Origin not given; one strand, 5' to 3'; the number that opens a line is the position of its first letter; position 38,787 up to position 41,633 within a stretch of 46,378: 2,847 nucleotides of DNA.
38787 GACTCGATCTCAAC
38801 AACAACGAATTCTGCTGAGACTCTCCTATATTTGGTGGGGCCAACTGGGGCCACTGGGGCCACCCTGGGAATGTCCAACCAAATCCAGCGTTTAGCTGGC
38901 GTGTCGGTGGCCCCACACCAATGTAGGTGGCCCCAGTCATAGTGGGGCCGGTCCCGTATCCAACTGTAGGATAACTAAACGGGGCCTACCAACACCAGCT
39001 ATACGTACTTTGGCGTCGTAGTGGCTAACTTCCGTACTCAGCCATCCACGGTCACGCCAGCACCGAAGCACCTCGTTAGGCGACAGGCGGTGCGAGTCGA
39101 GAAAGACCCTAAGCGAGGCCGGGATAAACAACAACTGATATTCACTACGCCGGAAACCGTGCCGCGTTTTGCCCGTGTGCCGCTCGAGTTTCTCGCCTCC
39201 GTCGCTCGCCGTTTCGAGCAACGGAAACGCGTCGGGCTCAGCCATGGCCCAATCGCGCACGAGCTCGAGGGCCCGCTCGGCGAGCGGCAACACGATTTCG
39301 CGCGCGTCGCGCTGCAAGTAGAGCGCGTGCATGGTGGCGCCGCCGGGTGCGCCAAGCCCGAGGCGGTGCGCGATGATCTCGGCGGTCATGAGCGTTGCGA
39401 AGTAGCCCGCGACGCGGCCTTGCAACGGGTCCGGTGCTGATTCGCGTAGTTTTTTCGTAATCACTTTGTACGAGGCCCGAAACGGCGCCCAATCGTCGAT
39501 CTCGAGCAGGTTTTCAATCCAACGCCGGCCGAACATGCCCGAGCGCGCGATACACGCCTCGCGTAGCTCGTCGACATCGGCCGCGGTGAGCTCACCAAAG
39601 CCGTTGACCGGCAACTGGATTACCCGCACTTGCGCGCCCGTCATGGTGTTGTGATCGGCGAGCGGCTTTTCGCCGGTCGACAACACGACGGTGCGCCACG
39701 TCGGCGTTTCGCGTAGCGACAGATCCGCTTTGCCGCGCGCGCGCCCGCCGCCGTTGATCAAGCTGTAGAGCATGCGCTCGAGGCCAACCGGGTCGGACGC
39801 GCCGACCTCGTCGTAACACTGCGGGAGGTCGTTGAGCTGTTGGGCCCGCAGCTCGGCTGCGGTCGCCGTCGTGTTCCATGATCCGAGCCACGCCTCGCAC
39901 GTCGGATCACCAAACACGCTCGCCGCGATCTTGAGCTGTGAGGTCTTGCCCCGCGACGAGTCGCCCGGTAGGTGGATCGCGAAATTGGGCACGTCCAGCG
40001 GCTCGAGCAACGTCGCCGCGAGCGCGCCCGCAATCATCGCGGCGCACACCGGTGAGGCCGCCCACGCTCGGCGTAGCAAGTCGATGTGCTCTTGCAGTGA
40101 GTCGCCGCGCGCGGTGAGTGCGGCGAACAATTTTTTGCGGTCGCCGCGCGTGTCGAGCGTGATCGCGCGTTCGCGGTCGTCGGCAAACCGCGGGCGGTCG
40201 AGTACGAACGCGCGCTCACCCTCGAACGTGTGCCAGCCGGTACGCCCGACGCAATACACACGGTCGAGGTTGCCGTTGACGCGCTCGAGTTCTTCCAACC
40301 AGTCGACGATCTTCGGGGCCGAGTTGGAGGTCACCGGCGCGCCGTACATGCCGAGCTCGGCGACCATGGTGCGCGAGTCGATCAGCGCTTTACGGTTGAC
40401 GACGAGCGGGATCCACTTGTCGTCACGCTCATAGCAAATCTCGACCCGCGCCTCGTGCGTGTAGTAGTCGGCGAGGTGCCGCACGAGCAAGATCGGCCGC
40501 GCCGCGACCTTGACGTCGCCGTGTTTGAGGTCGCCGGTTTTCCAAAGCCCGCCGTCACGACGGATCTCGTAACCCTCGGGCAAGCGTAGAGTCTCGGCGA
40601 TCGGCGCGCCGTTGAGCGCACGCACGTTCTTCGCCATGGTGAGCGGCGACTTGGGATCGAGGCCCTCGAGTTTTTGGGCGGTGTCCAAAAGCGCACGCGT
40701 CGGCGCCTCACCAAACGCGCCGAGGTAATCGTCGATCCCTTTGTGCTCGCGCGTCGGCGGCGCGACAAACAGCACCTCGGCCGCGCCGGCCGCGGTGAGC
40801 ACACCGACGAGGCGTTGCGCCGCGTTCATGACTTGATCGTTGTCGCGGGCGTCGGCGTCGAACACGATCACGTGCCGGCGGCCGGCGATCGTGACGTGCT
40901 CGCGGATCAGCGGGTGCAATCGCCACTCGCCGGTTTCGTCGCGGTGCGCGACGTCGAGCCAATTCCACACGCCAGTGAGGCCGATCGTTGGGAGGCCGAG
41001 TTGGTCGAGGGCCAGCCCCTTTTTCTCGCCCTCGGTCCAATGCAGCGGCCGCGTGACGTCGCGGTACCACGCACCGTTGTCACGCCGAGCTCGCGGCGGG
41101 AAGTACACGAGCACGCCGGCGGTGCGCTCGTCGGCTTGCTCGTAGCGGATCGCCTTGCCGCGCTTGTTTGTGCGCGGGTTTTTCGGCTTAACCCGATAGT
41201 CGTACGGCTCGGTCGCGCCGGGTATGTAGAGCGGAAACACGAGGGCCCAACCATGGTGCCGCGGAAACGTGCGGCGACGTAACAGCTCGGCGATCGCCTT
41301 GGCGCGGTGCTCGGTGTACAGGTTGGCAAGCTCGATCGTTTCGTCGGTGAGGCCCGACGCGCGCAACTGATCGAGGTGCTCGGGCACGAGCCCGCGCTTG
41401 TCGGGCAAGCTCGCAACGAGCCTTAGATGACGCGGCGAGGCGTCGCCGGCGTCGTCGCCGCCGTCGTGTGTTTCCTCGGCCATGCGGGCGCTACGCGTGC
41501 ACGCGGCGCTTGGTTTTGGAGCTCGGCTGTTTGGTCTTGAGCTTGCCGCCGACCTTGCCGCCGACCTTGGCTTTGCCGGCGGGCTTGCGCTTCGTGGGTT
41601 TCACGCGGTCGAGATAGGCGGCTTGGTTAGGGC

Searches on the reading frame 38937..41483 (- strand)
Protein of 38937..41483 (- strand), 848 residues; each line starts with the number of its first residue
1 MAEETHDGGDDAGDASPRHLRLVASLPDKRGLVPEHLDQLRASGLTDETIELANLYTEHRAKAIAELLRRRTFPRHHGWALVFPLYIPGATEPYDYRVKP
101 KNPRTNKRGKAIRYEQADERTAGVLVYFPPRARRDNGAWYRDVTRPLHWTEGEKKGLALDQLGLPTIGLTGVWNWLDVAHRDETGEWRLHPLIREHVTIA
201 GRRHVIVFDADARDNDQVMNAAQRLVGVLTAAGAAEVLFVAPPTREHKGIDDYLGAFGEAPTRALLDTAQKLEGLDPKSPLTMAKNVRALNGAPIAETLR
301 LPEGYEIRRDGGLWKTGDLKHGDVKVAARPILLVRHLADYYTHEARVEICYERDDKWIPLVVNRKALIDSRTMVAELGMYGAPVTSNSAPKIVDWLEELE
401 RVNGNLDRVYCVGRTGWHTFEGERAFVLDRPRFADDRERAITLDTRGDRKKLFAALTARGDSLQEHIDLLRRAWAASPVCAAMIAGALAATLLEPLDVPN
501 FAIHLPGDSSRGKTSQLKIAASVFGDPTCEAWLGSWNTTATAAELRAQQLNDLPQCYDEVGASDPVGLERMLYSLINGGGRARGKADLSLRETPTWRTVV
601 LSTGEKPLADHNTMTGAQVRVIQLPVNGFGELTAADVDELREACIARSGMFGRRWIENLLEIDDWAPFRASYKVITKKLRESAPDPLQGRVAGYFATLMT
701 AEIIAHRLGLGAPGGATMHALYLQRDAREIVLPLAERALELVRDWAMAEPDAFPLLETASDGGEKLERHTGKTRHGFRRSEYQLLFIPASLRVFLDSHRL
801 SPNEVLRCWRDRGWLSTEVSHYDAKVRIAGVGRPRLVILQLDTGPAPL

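Call 8: search_protein_families(library=pfam, proteins=[window:38937-41483:-], max_evalue=0.01)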
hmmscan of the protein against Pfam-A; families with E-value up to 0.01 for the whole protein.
window:38937-41483:- (848 aa): 3 families
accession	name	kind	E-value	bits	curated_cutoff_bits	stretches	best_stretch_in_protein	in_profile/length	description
PF06048.17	DUF927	-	6.3e-34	118.4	22.6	1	312-589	7-278/284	Domain of unknown function (DUF927)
PF12965.13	DUF3854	-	7.1e-18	65.2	23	1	144-258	10-127/130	Domain of unknown function (DUF3854)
PF18662.7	HTH_56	-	0.00068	20.1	26.2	1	735-828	3-92/111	Cch helix turn helix domain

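Call 9: search_protein_families(library=phrogs, proteins=[window:38937-41483:-], max_evalue=0.01)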
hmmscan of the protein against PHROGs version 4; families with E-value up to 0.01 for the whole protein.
window:38937-41483:- (848 aa): 4 families
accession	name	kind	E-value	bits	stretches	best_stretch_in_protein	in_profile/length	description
phrog_8841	-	DNA, RNA and nucleotide metabolism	9.4e-77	260.1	1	285-819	81-591/633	DNA primase/helicase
phrog_1139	-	DNA, RNA and nucleotide metabolism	6.9e-29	101.4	1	400-717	442-765/895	DNA primase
phrog_25314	-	unknown function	2.8e-09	36.7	1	300-626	419-748/1010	-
phrog_16213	-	DNA, RNA and nucleotide metabolism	4.4e-06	26.2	1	197-266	122-192/732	DNA primase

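Call 22: find_encoding_contigs(protein=window:38937-41483:-, flank=6000, max_places=10)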
Protein window:38937-41483:- (848 aa): 2 contigs read that carry it; 2 places shown.
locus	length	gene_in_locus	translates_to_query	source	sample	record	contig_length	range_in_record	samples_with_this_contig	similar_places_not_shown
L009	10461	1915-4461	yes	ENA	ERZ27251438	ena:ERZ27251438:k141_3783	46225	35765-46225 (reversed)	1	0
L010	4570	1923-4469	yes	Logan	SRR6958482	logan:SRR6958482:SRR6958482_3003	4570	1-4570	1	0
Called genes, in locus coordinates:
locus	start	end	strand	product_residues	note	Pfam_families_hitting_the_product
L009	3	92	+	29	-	?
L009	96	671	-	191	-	PF13384:HTH_23 (weak), PF01381:HTH_3 (weak)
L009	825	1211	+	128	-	-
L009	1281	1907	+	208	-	-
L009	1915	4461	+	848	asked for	PF12965:DUF3854, PF06048:DUF927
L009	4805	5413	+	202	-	-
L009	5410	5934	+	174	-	PF05063:MT-A70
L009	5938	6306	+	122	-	-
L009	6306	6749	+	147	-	-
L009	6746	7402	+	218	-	-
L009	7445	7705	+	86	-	-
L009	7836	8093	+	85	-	-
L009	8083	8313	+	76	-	-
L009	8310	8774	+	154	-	-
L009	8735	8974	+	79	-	-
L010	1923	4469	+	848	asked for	PF12965:DUF3854, PF06048:DUF927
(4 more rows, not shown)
